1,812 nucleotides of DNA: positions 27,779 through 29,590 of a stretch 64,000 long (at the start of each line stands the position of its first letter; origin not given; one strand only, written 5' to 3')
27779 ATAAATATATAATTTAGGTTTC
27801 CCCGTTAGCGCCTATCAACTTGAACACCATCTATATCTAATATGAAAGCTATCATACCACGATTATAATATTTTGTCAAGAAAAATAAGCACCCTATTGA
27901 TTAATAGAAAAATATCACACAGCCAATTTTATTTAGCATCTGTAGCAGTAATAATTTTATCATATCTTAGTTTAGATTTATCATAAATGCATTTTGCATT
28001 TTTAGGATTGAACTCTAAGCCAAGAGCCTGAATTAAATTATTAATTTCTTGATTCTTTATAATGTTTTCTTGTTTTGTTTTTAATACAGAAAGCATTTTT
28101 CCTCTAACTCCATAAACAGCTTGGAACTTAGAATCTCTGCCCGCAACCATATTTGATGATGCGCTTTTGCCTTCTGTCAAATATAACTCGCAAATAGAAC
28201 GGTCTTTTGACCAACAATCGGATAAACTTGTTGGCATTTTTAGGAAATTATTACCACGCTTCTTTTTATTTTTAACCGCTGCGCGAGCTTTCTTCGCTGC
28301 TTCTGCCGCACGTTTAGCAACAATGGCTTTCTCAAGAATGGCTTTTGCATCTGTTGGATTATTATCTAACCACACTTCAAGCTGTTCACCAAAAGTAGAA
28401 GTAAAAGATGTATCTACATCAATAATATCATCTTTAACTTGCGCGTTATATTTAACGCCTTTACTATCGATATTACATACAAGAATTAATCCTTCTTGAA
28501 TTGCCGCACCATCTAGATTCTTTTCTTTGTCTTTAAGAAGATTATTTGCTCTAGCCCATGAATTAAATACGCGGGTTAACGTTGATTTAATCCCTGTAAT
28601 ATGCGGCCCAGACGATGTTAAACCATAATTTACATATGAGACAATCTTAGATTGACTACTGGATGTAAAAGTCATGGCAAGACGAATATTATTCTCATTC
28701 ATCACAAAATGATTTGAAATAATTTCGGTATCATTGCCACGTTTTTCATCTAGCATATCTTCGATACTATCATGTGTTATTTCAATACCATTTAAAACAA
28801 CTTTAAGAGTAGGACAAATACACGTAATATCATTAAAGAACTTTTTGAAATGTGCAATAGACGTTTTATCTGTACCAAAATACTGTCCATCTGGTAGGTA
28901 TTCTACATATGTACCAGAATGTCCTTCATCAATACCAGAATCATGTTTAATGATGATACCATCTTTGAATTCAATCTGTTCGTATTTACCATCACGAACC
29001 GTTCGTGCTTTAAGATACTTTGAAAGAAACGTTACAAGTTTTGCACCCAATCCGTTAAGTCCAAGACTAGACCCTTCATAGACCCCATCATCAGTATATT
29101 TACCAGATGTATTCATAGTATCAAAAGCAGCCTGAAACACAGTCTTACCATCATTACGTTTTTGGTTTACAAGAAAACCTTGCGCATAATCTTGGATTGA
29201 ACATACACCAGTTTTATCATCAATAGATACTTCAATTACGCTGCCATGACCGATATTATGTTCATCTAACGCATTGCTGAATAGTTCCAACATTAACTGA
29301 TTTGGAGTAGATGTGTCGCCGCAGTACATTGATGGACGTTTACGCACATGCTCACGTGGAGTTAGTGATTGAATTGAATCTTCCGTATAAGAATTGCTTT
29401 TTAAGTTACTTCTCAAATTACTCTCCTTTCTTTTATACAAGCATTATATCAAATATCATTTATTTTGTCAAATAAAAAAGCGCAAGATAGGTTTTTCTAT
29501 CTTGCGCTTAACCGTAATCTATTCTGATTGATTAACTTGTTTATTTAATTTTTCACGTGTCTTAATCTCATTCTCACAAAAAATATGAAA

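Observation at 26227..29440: Topoisomerase II large-subunit gene split exactly inside the TDADVDG motif by a probable group I intron carrying a GIY-YIG endonuclease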

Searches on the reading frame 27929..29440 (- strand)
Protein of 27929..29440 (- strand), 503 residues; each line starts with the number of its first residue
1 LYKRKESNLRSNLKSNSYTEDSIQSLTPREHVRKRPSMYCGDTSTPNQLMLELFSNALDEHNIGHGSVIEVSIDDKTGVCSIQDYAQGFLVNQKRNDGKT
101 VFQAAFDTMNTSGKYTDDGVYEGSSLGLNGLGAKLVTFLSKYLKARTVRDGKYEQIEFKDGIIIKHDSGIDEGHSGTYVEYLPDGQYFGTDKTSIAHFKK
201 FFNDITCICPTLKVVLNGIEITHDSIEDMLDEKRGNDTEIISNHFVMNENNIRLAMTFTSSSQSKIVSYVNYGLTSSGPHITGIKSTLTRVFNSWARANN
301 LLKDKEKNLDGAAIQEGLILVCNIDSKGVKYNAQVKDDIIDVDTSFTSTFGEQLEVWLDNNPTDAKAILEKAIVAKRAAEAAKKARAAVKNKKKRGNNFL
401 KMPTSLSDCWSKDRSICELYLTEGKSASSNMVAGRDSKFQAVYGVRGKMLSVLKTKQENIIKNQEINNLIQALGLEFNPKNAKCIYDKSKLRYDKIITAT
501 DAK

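Call 6: search_protein_families(library=pfam, proteins=[window:27929-29440:-], max_evalue=0.01)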
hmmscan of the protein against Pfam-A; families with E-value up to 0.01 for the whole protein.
window:27929-29440:- (503 aa): 3 families
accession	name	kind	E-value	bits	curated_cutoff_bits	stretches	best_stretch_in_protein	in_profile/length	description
PF00204.31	DNA_gyraseB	-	2.4e-28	99.2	27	1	227-387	3-172/173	DNA gyrase B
PF01751.28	Toprim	-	4.2e-07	30.5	23.1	1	418-502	1-65/96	Toprim domain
PF02518.31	HATPase_c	-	0.00038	21.3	26.4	1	42-135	2-83/111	Histidine kinase-, DNA gyrase B-, and HSP90-like ATPase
